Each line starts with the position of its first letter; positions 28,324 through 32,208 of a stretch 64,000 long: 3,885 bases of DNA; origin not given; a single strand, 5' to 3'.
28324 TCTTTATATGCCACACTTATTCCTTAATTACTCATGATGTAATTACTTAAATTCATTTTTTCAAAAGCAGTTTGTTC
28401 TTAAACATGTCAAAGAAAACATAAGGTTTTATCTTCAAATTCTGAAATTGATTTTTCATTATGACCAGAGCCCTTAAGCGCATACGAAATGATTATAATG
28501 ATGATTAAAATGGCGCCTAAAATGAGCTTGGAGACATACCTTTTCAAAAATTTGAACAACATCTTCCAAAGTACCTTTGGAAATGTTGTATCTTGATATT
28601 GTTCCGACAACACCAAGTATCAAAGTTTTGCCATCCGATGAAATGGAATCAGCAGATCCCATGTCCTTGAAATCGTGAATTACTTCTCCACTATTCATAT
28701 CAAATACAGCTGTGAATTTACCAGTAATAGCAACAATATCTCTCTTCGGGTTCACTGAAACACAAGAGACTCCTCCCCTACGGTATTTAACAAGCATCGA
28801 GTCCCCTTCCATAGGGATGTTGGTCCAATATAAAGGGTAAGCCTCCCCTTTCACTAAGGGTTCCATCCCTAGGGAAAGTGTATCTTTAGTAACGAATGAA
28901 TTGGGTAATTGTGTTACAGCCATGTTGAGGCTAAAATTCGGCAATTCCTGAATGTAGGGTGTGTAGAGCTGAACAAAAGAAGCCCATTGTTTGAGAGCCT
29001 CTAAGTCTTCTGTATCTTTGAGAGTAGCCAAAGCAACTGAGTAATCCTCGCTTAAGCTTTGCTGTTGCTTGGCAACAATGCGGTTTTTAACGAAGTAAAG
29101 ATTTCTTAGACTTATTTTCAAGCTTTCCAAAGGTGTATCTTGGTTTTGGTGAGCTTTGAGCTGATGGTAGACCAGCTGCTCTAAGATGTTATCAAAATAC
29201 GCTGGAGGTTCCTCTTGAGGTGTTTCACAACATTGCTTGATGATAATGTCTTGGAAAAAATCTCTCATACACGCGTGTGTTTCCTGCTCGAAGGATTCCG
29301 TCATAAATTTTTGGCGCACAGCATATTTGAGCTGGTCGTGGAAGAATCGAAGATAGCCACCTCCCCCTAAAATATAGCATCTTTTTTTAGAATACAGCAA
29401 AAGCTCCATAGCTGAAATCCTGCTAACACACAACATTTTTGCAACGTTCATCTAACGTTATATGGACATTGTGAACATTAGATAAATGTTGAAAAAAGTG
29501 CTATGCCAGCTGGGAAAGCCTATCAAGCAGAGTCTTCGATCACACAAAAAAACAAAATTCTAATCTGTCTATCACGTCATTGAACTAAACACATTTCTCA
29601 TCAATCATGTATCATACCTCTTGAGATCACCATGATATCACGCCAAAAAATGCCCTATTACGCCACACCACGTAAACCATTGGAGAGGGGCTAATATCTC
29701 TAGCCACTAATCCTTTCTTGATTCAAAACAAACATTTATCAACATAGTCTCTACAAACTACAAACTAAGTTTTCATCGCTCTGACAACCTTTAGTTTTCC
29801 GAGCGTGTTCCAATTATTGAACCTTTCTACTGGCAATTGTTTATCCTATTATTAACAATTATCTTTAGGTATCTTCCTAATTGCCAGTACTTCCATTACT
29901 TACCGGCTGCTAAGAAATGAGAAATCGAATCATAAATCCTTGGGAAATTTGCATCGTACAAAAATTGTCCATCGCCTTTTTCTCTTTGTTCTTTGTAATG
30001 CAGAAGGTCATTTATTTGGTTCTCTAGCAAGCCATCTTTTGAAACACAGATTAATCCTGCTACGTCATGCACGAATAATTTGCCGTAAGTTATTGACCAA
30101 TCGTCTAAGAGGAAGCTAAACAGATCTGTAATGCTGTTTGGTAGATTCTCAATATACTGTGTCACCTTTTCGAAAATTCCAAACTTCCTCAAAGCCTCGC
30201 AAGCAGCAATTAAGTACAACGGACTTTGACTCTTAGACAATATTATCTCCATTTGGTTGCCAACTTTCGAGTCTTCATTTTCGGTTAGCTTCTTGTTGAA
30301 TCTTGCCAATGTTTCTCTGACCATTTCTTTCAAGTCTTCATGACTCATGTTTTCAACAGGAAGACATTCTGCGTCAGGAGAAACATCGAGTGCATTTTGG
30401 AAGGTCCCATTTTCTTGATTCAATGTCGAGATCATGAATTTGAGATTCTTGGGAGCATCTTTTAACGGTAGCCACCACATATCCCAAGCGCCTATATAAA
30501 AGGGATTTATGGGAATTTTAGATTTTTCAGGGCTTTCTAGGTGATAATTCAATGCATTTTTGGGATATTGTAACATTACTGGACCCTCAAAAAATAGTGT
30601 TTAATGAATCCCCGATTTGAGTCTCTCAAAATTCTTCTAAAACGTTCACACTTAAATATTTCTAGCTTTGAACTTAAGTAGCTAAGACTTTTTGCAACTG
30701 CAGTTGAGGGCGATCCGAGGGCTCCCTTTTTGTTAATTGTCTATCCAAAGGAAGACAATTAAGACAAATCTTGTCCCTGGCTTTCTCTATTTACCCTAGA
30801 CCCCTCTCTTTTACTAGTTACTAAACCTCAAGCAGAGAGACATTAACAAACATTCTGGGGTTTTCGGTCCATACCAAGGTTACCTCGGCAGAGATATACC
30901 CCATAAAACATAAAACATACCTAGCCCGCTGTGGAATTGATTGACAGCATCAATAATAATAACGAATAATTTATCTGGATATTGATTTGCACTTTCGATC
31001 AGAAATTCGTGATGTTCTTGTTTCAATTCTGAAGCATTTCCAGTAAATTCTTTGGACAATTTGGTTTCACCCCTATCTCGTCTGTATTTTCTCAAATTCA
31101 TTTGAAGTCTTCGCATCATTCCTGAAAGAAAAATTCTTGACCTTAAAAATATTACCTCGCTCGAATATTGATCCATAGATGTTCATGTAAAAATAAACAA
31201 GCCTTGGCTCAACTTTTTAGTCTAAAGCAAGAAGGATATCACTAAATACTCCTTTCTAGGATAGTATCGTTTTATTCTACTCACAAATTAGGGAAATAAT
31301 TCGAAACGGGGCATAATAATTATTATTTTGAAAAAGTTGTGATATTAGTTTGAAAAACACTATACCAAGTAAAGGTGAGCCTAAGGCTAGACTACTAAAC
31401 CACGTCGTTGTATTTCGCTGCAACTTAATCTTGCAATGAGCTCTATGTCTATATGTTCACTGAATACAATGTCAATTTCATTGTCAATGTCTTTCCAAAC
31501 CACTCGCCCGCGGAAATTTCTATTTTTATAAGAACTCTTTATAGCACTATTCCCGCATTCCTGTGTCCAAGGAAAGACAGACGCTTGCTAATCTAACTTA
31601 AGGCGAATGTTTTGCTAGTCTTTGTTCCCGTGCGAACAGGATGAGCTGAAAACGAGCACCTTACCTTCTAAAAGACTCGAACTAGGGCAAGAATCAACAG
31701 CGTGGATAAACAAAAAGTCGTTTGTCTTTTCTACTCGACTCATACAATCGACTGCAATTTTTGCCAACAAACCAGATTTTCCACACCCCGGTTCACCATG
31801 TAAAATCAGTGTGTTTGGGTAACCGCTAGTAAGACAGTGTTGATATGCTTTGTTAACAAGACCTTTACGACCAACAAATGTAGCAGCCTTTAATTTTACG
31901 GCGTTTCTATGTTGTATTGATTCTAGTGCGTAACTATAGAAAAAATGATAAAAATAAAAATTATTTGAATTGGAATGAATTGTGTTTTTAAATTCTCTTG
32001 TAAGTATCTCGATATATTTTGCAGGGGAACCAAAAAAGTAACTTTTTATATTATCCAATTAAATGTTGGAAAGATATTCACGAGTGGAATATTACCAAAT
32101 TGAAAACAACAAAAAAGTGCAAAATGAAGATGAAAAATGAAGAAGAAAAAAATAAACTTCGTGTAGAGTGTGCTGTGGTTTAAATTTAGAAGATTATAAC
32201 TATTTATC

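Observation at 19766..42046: NWD1-like NACHT–WD40 STAND NTPase gene whose probable DUF4062/TIR-like start exon lies >9 kb upstream across a MITE-filled intron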

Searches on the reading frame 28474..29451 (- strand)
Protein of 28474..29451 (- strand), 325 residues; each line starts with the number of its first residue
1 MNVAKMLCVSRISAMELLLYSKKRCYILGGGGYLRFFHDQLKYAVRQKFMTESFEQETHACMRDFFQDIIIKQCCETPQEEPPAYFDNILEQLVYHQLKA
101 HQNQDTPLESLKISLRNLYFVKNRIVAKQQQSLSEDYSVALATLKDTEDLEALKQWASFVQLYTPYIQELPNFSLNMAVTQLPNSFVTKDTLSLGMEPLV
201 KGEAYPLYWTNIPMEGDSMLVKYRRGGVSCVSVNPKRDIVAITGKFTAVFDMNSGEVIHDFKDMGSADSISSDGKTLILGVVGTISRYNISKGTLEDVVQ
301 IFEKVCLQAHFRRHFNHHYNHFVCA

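Call 3: search_protein_families(library=pfam, max_evalue=1, proteins=[window:28477-29451:-])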
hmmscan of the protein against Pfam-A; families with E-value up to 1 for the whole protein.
seq(325 aa): 1 family
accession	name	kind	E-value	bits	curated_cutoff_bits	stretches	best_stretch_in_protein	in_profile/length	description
PF17908.6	APAF1_C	-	0.0026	18.1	22.8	1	93-191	30-128/135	APAF-1 helical domain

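Call 46: find_encoding_contigs(protein=window:28474-29451:-, flank=2000, max_places=4)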
Protein window:28474-29451:- (325 aa): no gene with exactly this product is on record in the collection.

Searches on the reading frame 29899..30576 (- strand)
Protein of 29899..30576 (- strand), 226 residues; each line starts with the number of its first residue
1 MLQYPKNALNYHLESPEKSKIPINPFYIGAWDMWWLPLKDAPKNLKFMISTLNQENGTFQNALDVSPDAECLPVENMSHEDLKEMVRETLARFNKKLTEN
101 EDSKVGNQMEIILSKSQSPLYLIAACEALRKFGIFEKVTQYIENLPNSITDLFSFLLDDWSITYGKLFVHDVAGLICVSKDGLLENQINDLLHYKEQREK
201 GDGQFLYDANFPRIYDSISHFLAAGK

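Call 3: search_protein_families(library=pfam, max_evalue=1, proteins=[window:29899-30576:-])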
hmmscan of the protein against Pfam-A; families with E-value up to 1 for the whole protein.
seq(226 aa): 3 families
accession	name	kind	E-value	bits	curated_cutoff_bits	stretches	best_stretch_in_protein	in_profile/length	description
PF24012.1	DUF7326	-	0.0024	18.6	27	1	74-101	23-50/76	Family of unknown function (DUF7326)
PF25469.1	HTH_NWD1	-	0.039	14.3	27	1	142-197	9-64/125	NWD1-like, winged helix-turn-helix domain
PF24571.2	HEAT_SCC3-SA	-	0.11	12.9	25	1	70-147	161-240/261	Cohesin subunit SCC3/SA, HEAT-repeats domain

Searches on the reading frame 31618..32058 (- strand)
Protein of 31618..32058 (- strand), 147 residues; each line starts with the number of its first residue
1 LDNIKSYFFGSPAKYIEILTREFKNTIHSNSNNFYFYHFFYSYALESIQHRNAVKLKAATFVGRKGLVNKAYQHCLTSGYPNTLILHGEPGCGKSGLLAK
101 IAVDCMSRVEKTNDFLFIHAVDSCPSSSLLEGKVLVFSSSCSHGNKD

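Call 3: search_protein_families(library=pfam, max_evalue=1, proteins=[window:31618-32058:-])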
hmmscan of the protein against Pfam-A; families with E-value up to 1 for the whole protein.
seq(147 aa): 19 families
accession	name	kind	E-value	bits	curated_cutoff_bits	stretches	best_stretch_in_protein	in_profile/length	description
PF05729.18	NACHT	-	2.3e-05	24.7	26.7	1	83-128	2-49/167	NACHT domain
PF24883.2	NPHP3_N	-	4.1e-05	24.3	24.8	1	68-115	8-56/164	Nephrocystin 3, N-terminal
PF13191.12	AAA_16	-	0.003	18.5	32.6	1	61-102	2-45/167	AAA ATPase domain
PF20720.3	nSTAND3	-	0.0047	17.1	27.2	1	82-108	18-44/155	Novel STAND NTPase 3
PF00910.28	RNA_helicase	-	0.0062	17.4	21.5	1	85-115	2-34/105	RNA helicase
PF00931.28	NB-ARC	-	0.0076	16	23.5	1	66-105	3-42/248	NB-ARC domain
PF10236.15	DAP3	-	0.0094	15.6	23.1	1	76-107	18-49/311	Mitochondrial ribosomal death-associated protein 3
PF01443.25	Viral_helicase1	-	0.024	14.9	21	1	85-104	2-21/228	Viral superfamily 1 RNA helicase core domain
PF20703.3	nSTAND1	-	0.036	14.1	27.1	1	57-98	12-50/379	Novel STAND NTPase 1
PF00004.35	AAA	-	0.11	13.4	21.2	1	84-109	1-26/131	ATPase family associated with various cellular activities (AAA)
PF05673.19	DUF815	-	0.12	11.9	23.8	1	42-102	13-74/249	Protein of unknown function (DUF815)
PF13481.12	AAA_25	-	0.17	11.9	27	1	83-106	35-58/195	AAA domain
PF25199.1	nSTAND_NTPase5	-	0.18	12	34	1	68-111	29-69/145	Novel STAND NTPase 5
PF13401.12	AAA_22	-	0.2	12.4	27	1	82-101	6-25/130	AAA domain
PF06414.18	Zeta_toxin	-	0.23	11.3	22.3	1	73-103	9-38/199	Zeta toxin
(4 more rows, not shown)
